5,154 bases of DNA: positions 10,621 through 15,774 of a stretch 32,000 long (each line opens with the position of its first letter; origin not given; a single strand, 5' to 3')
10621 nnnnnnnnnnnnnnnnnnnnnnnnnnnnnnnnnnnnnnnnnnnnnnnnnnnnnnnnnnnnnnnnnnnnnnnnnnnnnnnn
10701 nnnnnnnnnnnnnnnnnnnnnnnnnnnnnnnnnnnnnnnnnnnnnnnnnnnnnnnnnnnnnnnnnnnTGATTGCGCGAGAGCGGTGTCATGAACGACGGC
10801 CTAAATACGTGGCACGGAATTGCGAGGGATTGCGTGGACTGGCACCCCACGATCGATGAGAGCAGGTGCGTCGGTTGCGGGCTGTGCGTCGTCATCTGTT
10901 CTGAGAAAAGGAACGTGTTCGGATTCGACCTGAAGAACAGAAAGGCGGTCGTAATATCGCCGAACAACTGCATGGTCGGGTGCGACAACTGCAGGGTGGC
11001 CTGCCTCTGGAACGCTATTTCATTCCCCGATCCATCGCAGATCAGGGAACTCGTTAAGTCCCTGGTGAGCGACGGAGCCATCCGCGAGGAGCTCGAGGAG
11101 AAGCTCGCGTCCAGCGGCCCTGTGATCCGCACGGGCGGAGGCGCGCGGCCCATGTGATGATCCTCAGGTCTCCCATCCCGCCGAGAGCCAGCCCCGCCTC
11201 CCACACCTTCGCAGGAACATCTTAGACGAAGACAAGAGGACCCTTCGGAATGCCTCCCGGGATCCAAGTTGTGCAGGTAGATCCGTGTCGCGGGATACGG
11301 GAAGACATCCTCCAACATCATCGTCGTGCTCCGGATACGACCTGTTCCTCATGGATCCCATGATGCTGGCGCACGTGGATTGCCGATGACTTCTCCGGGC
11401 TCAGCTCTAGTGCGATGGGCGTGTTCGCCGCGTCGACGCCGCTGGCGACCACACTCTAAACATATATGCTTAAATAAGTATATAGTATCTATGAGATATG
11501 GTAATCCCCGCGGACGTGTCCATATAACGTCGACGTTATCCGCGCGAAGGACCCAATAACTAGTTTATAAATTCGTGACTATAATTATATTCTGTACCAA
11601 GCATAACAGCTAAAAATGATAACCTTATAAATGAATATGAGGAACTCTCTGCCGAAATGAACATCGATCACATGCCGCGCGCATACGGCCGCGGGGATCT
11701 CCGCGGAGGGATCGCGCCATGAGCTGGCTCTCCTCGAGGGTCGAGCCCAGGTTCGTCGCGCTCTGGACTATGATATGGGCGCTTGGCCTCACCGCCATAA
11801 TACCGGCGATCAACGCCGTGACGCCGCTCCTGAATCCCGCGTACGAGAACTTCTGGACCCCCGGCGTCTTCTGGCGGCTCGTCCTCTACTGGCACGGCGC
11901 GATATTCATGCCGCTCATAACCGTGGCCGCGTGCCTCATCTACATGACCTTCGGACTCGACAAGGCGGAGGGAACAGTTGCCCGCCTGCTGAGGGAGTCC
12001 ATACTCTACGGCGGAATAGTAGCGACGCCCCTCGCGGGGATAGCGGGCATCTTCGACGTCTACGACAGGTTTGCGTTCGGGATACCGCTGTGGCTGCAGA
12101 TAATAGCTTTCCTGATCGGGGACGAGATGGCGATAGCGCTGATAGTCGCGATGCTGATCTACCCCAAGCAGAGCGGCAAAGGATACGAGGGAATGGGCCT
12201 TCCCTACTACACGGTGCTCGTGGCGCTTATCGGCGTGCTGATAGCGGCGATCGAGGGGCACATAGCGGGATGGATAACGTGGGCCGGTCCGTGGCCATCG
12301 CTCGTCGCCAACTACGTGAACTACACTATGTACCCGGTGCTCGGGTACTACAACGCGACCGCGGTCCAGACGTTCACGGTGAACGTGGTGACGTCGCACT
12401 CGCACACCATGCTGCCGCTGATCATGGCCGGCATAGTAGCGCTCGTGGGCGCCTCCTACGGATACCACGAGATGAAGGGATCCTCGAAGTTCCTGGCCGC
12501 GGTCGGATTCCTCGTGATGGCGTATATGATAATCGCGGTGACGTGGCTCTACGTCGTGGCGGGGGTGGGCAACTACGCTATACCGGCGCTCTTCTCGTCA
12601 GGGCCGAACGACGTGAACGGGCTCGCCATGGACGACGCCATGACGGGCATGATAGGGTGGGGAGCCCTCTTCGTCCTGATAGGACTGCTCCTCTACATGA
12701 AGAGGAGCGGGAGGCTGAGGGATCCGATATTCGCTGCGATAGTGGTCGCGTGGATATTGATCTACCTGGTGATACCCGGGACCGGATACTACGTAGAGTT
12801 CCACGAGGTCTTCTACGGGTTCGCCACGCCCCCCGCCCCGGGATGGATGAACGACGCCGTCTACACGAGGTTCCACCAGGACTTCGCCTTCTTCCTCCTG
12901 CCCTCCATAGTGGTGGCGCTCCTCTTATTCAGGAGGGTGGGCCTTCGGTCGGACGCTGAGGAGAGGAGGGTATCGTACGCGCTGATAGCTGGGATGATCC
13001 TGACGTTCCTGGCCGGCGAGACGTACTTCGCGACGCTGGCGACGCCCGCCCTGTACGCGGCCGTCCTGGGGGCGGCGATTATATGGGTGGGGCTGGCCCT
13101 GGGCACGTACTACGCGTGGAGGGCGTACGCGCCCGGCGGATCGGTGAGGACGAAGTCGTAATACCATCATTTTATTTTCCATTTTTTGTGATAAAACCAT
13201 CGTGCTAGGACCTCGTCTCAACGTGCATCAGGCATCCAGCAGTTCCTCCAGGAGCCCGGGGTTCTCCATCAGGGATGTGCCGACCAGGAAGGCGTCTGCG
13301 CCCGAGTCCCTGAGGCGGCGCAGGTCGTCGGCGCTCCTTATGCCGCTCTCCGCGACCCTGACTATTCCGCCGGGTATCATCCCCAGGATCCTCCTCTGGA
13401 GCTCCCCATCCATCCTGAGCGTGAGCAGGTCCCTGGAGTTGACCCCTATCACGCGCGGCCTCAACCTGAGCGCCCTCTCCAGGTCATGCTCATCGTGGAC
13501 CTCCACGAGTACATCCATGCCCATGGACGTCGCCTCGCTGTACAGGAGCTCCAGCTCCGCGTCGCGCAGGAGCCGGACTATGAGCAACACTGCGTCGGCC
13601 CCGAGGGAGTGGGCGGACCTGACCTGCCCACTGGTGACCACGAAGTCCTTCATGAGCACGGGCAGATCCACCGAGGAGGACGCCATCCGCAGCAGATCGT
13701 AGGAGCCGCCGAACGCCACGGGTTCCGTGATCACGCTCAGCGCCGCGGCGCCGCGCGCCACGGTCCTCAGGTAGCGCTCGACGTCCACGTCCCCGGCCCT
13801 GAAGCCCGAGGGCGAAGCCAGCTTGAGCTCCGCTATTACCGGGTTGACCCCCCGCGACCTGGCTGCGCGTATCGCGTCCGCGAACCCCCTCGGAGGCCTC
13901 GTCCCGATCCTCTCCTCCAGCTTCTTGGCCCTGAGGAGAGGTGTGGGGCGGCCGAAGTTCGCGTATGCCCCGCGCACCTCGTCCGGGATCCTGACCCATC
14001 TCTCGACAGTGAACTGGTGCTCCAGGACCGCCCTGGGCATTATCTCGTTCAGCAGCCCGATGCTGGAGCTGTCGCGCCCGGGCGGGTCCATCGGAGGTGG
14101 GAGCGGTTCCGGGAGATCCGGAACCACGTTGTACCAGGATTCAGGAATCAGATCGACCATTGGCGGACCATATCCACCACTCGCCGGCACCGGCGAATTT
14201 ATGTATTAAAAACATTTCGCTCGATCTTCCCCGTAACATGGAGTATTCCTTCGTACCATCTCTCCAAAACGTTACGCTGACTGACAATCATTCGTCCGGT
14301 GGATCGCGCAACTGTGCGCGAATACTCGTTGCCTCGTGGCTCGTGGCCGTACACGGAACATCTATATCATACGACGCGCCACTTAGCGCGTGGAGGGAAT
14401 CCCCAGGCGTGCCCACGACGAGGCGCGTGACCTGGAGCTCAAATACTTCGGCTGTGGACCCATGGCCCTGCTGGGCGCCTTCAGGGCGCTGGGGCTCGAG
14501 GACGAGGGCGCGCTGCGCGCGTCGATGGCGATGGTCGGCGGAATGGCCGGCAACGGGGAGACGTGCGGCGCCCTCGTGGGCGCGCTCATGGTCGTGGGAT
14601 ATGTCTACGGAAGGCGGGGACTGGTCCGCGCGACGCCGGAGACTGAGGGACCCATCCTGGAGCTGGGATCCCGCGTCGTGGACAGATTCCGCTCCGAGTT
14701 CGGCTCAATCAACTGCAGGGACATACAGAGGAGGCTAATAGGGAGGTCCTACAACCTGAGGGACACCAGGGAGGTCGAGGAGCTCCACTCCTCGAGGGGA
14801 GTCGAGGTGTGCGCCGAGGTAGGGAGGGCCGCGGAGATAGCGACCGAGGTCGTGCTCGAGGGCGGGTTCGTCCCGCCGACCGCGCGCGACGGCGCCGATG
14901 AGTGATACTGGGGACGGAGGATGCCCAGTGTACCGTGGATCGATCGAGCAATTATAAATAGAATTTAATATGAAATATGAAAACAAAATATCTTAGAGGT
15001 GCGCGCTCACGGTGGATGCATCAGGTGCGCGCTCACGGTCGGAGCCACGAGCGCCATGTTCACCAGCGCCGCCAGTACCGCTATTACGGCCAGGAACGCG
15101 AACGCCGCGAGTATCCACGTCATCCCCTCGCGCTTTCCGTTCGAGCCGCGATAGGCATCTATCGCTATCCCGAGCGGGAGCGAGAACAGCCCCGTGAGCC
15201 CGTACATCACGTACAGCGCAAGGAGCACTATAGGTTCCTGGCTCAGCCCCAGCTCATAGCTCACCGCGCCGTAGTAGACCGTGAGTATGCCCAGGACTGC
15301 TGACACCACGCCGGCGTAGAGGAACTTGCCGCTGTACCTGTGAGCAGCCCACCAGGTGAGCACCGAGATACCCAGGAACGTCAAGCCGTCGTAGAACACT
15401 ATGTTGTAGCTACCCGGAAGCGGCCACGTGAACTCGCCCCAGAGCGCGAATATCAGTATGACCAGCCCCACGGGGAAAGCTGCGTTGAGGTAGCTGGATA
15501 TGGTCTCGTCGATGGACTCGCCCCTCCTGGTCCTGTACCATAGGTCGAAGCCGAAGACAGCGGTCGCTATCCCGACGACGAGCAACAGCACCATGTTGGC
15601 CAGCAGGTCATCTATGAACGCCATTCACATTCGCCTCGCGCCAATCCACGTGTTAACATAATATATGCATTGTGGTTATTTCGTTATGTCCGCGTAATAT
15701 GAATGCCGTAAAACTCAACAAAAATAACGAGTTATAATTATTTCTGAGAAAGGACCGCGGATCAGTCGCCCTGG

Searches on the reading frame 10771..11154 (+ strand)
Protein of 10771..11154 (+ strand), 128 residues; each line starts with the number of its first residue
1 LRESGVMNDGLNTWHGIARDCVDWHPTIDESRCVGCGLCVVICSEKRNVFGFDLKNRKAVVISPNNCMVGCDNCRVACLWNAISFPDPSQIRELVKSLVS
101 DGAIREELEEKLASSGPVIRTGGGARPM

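Call 27: search_protein_families(library=pfam, proteins=[window:10771-11154:+], max_evalue=0.001)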
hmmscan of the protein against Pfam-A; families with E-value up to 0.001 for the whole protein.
window:10771-11154:+ (128 aa): 5 families
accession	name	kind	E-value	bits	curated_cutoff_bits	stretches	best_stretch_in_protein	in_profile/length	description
PF12797.12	Fer4_2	-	1.7e-08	34.3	24.5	1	24-44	1-21/22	4Fe-4S binding domain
PF12838.12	Fer4_7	-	1.4e-07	32.3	27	1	32-82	1-52/52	4Fe-4S dicluster domain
PF12837.12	Fer4_6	-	1.9e-06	28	25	1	25-45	1-21/24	4Fe-4S binding domain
PF00037.32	Fer4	-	1.3e-05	25.2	21.1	1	26-43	1-18/24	4Fe-4S binding domain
PF14697.11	Fer4_21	-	1.8e-05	25.2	35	1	27-83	2-57/59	4Fe-4S dicluster domain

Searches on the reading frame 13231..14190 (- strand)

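Call 28: search_protein_families(library=pfam, proteins=[window:13231-14190:-], max_evalue=0.001)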
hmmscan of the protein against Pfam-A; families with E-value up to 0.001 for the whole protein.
window:13231-14190:- (320 aa): 2 families
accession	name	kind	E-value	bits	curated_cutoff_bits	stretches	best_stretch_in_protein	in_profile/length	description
PF00218.27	IGPS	-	6e-65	219.4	27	1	91-311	24-245/254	Indole-3-glycerol phosphate synthase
PF00977.27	His_biosynth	-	0.00096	19.1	23.6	0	282-319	80-117/228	Histidine biosynthesis protein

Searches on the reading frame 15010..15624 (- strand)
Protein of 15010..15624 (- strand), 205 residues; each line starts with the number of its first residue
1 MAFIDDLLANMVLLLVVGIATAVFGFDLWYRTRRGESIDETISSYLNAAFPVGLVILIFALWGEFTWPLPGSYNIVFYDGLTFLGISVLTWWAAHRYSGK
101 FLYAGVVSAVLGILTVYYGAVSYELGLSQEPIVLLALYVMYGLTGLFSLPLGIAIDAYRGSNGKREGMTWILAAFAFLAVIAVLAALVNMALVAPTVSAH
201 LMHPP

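Call 28: search_protein_families(library=pfam, proteins=[window:15010-15624:-], max_evalue=0.001)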
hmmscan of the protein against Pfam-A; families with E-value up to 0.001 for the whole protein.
window:15010-15624:- (205 aa): 1 family
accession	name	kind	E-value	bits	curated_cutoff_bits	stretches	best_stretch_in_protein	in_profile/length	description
PF06168.16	DUF981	-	8.3e-32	111.1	29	1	1-190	1-177/186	Protein of unknown function (DUF981)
